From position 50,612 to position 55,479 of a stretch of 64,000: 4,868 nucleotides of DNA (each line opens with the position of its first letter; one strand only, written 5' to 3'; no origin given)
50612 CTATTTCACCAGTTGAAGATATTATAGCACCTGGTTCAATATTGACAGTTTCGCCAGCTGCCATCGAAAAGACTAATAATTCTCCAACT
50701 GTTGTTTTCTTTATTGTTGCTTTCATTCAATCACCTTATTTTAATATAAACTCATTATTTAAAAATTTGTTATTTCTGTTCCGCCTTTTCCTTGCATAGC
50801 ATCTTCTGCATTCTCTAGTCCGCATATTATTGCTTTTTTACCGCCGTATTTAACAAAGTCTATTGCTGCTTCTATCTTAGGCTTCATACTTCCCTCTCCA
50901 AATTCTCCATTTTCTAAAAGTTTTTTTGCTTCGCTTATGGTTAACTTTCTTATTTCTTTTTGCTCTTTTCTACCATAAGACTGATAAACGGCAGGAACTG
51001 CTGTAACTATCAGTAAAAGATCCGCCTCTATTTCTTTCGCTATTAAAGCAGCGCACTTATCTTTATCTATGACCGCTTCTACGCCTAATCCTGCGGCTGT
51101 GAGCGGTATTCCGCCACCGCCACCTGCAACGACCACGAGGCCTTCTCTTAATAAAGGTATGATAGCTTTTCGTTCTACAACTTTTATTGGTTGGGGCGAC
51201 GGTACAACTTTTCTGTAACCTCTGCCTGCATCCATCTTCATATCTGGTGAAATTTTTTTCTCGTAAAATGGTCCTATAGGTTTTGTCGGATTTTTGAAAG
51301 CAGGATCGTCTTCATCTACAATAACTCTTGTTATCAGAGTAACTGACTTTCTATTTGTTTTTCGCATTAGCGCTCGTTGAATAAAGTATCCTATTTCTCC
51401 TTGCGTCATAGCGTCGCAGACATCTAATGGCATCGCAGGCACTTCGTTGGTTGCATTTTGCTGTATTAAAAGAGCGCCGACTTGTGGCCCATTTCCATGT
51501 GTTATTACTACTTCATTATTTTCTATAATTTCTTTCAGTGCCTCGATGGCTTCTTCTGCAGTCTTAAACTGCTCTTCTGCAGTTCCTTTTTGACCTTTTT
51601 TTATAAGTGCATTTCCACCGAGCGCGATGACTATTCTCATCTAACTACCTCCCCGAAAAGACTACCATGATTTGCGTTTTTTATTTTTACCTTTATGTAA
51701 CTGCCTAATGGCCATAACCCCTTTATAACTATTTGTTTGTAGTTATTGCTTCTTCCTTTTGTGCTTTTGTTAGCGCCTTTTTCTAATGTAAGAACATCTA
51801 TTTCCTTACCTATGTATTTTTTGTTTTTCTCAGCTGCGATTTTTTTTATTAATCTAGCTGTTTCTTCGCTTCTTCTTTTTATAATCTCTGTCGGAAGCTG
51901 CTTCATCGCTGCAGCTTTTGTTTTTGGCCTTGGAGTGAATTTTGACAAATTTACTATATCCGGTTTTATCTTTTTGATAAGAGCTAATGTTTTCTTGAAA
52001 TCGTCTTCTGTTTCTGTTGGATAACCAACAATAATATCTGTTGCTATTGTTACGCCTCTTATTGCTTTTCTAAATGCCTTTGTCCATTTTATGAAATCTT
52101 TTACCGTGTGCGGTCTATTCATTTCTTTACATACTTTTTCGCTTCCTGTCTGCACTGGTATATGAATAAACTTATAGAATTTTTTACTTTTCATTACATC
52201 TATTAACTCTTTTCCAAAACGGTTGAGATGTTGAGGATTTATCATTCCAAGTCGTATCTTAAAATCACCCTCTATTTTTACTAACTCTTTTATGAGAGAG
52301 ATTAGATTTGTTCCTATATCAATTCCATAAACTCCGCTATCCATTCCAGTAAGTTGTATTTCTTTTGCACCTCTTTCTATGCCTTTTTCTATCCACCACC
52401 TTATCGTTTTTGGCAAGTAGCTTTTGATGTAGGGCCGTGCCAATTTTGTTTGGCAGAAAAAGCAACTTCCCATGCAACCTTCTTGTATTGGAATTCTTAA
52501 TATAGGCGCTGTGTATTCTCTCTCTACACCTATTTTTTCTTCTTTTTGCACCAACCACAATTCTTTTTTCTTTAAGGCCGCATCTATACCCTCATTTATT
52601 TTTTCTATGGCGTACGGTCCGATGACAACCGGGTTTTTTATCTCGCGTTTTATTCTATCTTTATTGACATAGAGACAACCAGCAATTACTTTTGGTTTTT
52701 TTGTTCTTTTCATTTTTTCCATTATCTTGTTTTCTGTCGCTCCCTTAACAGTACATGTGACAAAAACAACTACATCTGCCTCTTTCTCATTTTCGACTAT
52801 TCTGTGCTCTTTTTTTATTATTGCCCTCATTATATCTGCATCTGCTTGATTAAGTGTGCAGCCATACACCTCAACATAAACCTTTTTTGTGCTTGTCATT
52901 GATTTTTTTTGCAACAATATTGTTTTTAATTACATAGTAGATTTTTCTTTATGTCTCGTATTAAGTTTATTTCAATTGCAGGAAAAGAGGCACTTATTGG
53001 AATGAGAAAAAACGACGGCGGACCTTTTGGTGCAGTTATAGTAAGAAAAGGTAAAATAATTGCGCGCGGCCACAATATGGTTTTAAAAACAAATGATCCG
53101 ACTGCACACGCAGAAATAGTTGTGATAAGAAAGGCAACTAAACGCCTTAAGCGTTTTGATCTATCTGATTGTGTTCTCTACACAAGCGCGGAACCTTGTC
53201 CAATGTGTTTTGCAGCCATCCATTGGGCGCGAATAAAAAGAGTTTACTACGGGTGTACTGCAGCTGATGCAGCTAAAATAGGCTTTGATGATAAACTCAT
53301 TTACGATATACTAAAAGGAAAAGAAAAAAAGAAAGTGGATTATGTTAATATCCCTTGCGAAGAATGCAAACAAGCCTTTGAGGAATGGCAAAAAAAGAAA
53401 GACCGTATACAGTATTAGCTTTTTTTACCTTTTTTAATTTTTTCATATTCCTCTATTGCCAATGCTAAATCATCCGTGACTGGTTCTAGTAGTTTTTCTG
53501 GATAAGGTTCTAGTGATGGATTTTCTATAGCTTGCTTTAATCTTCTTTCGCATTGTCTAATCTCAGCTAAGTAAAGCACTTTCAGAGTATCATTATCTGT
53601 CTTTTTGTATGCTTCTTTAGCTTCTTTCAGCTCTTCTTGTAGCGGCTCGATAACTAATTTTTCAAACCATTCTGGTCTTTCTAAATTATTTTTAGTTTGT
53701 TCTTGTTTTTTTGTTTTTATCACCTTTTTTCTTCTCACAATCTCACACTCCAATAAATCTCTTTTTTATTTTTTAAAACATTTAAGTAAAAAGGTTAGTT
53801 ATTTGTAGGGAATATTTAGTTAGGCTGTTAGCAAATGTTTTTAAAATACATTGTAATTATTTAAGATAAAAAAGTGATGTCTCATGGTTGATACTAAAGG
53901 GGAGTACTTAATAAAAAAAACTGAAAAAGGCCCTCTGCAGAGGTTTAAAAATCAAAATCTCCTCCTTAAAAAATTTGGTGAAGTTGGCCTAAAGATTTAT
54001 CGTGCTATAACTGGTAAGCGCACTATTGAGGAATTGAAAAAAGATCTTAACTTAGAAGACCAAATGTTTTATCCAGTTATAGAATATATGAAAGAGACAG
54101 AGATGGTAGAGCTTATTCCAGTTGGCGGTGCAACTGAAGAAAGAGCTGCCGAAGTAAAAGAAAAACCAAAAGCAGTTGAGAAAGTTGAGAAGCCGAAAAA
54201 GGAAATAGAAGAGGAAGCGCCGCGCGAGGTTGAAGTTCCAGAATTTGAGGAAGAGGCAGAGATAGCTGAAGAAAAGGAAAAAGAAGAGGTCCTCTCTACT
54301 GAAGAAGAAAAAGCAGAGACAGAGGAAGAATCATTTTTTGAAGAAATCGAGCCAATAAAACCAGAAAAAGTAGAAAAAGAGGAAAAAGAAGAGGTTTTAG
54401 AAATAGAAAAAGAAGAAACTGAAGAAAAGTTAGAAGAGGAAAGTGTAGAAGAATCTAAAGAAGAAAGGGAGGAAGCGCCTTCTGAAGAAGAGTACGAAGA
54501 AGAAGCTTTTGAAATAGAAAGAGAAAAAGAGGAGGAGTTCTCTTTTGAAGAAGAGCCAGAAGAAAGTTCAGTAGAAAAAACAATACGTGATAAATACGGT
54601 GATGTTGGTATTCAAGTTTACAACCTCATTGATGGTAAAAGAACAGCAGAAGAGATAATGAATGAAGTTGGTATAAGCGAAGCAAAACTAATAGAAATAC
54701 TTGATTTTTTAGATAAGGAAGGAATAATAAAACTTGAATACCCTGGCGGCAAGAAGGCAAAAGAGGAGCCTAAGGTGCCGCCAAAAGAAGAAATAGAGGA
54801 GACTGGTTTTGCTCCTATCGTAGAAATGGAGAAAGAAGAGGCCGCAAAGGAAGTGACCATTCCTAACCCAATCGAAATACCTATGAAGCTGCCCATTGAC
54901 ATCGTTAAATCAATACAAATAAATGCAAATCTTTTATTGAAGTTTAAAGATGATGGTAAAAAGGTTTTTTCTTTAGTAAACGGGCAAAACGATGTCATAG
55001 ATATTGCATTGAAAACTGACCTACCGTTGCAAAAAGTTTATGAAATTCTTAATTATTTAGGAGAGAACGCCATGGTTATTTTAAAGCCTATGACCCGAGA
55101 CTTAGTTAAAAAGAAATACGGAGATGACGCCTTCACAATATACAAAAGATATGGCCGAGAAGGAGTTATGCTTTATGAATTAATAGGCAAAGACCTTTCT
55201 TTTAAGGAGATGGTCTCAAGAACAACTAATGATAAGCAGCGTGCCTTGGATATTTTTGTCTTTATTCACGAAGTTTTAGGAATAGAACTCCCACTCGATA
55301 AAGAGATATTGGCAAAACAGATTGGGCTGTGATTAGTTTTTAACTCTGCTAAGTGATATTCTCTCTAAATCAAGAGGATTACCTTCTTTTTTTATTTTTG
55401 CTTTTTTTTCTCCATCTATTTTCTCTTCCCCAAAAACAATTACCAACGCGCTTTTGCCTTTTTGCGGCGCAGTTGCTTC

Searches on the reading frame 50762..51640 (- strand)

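Call 11: search_protein_families(library=pfam, proteins=[window:50762-51640:-], max_evalue=0.00001)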
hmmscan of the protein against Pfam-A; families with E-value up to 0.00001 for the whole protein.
window:50762-51640:- (293 aa): 1 family
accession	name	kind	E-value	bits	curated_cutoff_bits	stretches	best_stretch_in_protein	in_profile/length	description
PF00696.33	AA_kinase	-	2.6e-34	119.4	24.9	1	1-273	1-233/234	Amino acid kinase family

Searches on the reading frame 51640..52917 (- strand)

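Call 11: search_protein_families(library=pfam, proteins=[window:51640-52917:-], max_evalue=0.00001)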
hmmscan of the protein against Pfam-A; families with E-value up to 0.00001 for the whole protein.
window:51640-52917:- (426 aa): 3 families
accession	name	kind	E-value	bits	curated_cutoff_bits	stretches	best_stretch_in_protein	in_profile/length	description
PF04055.27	Radical_SAM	-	3.8e-23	82.9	29.5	1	142-314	1-166/166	Radical SAM superfamily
PF00919.26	UPF0004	-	6.5e-17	61.8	27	1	12-94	1-91/98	Uncharacterized protein family UPF0004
PF01938.26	TRAM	-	8.1e-08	32.5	21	1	366-425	1-61/61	TRAM domain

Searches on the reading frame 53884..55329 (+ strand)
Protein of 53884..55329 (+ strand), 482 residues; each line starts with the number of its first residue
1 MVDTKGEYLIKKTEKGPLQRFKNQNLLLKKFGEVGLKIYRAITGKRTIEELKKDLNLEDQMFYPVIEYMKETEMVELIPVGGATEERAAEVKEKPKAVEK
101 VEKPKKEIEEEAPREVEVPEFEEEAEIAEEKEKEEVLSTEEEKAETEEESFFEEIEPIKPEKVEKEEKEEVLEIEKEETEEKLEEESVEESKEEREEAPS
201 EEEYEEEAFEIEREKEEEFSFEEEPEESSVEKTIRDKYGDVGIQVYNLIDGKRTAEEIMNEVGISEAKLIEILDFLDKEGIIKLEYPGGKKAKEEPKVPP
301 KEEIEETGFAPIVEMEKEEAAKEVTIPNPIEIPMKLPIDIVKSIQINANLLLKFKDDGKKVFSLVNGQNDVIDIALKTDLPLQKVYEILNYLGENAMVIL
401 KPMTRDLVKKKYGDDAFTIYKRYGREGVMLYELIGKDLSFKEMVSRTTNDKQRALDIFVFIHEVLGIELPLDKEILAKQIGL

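Call 11: search_protein_families(library=pfam, proteins=[window:53884-55329:+], max_evalue=0.00001)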
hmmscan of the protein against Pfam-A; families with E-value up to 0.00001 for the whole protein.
window:53884-55329:+ (482 aa): 2 families
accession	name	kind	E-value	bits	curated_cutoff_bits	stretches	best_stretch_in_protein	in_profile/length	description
PF01978.25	TrmB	-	1.3e-09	38.2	25.6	0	364-409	17-59/68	Sugar-specific transcriptional regulator TrmB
PF16221.11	HTH_47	-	7.2e-07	29.1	27.1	0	361-397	39-75/78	winged helix-turn-helix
